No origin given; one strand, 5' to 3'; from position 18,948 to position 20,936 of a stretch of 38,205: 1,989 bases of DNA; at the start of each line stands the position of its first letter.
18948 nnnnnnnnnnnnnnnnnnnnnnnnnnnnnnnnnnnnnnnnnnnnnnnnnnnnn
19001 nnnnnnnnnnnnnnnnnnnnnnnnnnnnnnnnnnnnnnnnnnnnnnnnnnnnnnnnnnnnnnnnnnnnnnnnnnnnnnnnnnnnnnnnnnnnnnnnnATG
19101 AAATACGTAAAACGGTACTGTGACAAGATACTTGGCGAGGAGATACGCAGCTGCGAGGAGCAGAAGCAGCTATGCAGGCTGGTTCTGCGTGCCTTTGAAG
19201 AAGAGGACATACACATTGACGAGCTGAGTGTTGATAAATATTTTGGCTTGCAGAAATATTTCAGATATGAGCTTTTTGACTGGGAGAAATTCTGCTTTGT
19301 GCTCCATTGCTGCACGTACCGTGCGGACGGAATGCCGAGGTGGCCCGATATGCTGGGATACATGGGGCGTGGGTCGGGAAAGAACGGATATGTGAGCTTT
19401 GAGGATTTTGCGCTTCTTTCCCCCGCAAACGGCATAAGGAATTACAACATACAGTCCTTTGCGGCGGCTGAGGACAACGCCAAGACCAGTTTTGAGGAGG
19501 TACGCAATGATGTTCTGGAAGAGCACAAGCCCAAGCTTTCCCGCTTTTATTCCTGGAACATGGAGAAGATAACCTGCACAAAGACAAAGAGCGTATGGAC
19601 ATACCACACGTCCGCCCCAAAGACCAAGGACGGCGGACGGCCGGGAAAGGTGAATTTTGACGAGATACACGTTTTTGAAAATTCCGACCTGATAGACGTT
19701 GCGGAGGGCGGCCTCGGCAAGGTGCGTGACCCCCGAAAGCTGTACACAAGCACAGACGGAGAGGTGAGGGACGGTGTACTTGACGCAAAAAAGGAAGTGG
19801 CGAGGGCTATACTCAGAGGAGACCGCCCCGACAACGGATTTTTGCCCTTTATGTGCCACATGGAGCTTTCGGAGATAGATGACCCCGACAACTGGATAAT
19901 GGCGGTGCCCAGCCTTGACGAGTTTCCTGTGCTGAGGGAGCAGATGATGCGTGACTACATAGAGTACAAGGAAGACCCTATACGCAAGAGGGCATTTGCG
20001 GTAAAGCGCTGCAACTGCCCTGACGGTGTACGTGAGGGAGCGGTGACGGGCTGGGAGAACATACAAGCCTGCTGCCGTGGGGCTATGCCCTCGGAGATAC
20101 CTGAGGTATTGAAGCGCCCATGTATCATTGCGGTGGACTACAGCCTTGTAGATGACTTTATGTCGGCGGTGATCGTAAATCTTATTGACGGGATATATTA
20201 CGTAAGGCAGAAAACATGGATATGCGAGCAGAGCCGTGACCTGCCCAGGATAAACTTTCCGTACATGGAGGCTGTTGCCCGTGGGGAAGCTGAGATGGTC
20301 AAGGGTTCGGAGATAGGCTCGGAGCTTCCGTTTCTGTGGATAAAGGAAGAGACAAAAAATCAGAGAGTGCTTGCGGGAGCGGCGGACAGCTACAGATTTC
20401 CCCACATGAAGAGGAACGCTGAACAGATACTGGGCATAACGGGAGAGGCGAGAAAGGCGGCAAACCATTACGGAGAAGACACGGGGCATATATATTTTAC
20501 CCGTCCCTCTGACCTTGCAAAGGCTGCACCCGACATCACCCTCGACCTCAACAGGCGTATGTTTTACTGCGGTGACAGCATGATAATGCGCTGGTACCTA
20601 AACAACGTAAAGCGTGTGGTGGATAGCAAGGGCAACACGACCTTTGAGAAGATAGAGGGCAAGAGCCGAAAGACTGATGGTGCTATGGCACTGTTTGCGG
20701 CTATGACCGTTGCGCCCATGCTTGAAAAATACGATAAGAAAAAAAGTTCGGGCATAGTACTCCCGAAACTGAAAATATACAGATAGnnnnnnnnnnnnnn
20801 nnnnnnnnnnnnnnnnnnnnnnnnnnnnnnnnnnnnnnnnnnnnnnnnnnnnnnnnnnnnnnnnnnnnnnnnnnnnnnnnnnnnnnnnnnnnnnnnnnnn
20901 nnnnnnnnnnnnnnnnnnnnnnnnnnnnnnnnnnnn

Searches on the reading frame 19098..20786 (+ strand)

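Call 67: search_protein_families(library=pfam, proteins=[window:19098-20786:+], max_evalue=0.001)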
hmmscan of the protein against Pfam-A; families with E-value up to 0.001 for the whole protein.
window:19098-20786:+ (562 aa): 2 families
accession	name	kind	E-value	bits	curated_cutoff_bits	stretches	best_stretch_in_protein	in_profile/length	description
PF20441.4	TerL_nuclease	-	7.9e-11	42.1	24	1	248-381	7-134/286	Terminase large subunit, endonuclease domain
PF03354.21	TerL_ATPase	-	1.6e-06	28.3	23.7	1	88-234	27-175/178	Terminase large subunit, ATPase domain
